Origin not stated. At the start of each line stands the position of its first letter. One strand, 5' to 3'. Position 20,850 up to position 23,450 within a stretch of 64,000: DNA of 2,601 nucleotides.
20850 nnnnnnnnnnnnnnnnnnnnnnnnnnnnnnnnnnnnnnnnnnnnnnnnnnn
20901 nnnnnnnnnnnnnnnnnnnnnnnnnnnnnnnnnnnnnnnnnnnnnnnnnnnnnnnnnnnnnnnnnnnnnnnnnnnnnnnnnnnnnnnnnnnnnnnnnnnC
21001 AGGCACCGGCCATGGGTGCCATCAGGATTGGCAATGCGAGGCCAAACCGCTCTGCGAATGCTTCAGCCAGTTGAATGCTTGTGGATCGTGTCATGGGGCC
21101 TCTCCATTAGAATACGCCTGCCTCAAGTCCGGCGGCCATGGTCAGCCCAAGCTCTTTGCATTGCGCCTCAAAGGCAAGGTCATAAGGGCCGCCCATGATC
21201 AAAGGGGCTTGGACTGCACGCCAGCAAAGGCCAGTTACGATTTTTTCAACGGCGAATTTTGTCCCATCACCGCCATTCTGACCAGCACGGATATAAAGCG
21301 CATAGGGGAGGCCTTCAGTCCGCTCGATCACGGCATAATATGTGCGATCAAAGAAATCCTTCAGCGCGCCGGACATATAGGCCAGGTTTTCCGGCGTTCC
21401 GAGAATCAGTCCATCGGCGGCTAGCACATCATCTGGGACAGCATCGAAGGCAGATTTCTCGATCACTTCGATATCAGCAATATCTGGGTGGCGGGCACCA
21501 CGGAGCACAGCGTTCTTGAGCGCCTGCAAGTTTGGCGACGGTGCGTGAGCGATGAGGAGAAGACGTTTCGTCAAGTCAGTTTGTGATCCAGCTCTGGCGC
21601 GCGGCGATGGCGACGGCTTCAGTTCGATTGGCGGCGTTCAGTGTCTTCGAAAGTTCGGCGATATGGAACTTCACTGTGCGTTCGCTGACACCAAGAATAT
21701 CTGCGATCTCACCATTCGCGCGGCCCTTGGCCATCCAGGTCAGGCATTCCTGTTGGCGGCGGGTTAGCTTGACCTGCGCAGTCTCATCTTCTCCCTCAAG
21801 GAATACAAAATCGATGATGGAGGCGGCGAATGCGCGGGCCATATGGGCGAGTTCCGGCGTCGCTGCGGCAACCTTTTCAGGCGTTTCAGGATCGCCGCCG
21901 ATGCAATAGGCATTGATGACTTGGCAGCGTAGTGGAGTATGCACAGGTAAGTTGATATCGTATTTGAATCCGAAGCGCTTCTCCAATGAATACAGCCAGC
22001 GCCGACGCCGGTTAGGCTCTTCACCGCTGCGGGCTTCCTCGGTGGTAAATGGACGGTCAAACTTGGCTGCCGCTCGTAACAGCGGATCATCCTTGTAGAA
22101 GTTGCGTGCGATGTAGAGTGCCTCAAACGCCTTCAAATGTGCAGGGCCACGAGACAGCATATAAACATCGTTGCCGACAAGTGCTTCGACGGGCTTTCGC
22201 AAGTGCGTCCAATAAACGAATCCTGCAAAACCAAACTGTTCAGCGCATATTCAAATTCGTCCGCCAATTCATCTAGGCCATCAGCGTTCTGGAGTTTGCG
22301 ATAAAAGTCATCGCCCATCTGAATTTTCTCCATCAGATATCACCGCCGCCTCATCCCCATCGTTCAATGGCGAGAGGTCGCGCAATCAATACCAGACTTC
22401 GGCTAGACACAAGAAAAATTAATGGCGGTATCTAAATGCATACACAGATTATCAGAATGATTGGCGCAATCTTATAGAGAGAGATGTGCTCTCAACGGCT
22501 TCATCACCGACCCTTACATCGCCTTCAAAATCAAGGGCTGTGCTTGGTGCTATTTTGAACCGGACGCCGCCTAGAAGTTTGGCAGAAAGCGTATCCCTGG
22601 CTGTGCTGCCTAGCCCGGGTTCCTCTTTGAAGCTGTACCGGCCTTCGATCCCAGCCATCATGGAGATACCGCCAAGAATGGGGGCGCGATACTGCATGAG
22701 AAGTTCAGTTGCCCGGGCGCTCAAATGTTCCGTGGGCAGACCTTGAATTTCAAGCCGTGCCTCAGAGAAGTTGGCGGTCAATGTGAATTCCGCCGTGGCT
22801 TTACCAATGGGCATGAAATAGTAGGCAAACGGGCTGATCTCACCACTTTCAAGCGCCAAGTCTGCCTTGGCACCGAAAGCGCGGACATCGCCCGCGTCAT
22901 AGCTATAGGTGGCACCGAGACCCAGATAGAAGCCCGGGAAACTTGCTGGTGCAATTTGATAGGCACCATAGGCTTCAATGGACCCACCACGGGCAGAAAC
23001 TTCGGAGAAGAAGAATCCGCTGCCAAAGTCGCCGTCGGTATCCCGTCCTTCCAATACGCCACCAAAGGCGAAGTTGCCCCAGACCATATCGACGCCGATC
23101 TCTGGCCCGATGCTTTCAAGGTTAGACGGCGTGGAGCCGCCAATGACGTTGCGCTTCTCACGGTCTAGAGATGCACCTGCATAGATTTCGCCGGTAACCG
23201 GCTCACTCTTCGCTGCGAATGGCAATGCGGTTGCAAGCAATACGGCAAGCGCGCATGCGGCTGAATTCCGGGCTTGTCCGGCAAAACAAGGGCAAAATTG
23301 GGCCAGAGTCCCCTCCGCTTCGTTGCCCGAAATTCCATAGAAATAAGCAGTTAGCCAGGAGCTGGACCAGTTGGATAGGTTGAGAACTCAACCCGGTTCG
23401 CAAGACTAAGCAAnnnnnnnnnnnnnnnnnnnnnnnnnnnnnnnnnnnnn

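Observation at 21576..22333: LuxR-family solo regulator split by a single-base homopolymer frameshift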

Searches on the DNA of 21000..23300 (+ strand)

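Call 7: search_dna_similar(query=window:21000-23300:+, collection=plasmids, mode=near)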
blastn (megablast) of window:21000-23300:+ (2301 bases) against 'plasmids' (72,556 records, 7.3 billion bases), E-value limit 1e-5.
No match.
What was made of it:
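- Tried and rejected: Plasmid megablast of 21000-23300: no match (call 7).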

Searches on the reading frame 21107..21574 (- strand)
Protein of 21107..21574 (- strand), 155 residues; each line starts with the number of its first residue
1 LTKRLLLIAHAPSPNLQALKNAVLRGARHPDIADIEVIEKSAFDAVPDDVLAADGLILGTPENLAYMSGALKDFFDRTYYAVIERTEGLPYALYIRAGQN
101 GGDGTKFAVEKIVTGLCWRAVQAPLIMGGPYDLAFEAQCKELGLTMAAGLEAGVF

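Call 26: find_encoding_contigs(protein=window:21107-21574:-, flank=10000, max_places=3)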
Protein window:21107-21574:- (155 aa): 22 contigs read that carry it; 3 places shown.
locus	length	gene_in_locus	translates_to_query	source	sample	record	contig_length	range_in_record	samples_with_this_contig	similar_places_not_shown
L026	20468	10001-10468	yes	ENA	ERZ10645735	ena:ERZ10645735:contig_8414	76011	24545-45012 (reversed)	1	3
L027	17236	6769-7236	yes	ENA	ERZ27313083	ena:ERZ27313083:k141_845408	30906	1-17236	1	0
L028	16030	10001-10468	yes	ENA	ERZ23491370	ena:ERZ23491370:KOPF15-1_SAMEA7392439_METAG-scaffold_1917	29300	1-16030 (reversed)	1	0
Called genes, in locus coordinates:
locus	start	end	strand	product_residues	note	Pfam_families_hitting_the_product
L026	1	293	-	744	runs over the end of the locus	-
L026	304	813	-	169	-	-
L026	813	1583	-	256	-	-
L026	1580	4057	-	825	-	-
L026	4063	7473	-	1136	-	-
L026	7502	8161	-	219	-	-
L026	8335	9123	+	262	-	-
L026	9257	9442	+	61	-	-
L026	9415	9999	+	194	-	PF03472:Autoind_bind (weak), PF08281:Sigma70_r4_2 (weak), PF00196:GerE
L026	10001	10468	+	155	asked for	PF03358:FMN_red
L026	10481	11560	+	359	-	PF00478:IMPDH (faint), PF03060:NMO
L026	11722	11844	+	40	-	-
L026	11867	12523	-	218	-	PF01177:Asp_Glu_race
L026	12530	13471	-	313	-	PF00795:CN_hydrolase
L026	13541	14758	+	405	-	PF00155:Aminotran_1_2, PF01041:DegT_DnrJ_EryC1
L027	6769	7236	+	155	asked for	PF03358:FMN_red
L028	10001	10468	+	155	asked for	PF03358:FMN_red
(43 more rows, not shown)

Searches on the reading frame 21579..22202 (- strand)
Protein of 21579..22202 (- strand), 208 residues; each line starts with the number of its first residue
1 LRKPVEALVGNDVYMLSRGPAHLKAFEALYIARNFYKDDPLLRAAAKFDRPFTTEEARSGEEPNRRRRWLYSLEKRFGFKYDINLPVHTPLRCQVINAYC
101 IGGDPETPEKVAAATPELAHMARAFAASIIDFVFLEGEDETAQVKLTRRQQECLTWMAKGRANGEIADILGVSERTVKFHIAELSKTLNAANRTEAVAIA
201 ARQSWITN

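Call 4: search_protein_families(library=pfam, proteins=[window:21579-22202:-], max_evalue=1)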
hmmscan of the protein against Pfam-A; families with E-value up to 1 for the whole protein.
seq(208 aa): 14 families
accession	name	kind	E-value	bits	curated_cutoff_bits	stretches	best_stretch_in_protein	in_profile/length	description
PF00196.25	GerE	-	1.6e-18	66.5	23.5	1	145-200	2-57/57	Bacterial regulatory proteins, luxR family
PF08281.18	Sigma70_r4_2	-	2.7e-06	27.4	25.7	1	145-182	10-48/54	Sigma-70, region 4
PF03472.21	Autoind_bind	-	7.5e-06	26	23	1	25-92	45-112/149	Autoinducer binding domain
PF08279.18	HTH_11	-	0.00047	20.4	25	1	164-188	19-43/55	HTH domain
PF13518.12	HTH_28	-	0.0013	19.2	25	1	151-182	3-34/52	Helix-turn-helix domain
PF12840.13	HTH_20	-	0.006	17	27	1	164-186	22-44/51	Helix-turn-helix domain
PF04545.22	Sigma70_r4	-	0.016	15.2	24.1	1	145-178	4-38/50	Sigma-70, region 4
PF13384.12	HTH_23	-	0.026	14.8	24.6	1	151-177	8-34/50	Homeodomain-like domain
PF13412.12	HTH_24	-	0.04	13.9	21.9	1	163-185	20-42/48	Winged helix-turn-helix DNA-binding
PF24166.1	DUF7410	-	0.088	13.2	27.5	0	49-58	5-14/22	Domain of unknown function (DUF7410)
PF14493.12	HTH_40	-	0.11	13.2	27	1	153-189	5-41/89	Helix-turn-helix domain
PF21476.4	PF0610-like_N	-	0.14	12.9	33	1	165-192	19-46/50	PF0610-like, N-terminal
PF04967.18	HTH_10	-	0.16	12.2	23.1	1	164-186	27-49/53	HTH DNA binding domain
PF12728.13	HTH_17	-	0.18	12.6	27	1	165-180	6-21/51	Helix-turn-helix domain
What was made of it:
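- On LuxR-type quorum-sensing receptor family (TraR/LasR/RhlR/SdiA type): 66 bits vs cutoff 23.5 (call 4).
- The downstream ORF is clean, with an intact GerE domain (call 4).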

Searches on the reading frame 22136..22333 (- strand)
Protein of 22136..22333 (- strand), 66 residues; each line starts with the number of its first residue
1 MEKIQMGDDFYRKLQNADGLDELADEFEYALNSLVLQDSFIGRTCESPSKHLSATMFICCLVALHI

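Call 4: search_protein_families(library=pfam, proteins=[window:22136-22333:-], max_evalue=1)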
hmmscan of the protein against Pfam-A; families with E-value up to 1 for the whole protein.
seq(66 aa): 0 families

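Call 19: list_cluster_members(proteins=[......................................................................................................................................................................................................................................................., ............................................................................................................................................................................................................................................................, window:22136-22333:-, window:22136-22318:-])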
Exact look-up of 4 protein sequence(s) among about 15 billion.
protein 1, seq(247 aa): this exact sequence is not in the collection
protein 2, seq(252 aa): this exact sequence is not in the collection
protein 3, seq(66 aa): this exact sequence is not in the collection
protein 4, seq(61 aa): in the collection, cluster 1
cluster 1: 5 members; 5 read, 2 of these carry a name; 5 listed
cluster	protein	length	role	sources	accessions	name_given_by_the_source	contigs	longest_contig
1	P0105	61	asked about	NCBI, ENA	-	-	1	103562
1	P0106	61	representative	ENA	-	-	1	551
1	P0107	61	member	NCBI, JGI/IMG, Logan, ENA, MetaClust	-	\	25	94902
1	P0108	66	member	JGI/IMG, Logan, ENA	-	hypothetical protein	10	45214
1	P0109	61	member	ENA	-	-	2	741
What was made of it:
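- The exact repaired protein is absent from the 15-billion-protein collection (call 19).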

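Call 25: find_encoding_contigs(protein=P0105, flank=10000, max_places=3)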
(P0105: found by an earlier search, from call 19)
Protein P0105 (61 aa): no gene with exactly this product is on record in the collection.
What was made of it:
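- Tried and rejected: Contig look-up with P0105 failed: no gene with that product on record (call 25).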

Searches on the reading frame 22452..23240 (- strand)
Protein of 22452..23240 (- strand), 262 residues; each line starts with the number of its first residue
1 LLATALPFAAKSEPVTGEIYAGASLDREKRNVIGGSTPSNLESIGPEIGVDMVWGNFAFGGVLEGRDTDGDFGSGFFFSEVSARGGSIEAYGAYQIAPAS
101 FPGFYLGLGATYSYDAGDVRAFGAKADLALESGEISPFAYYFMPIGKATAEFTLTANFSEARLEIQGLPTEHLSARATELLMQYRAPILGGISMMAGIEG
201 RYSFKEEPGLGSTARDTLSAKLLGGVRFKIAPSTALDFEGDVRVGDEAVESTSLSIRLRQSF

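Call 29: search_protein_families(library=pfam, proteins=[window:22452-23240:-], max_evalue=0.1)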
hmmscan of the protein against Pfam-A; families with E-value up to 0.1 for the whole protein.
window:22452-23240:- (262 aa): 1 family
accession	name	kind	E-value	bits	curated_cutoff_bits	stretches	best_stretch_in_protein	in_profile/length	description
PF03797.25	Autotransporter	-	0.0029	17.8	26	1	41-120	23-97/255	Autotransporter beta-domain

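Call 44: search_protein_families(library=ncbifam, proteins=[window:22452-23240:-], max_evalue=0.01)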
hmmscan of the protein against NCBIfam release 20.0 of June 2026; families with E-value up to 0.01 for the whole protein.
window:22452-23240:- (262 aa): 0 families
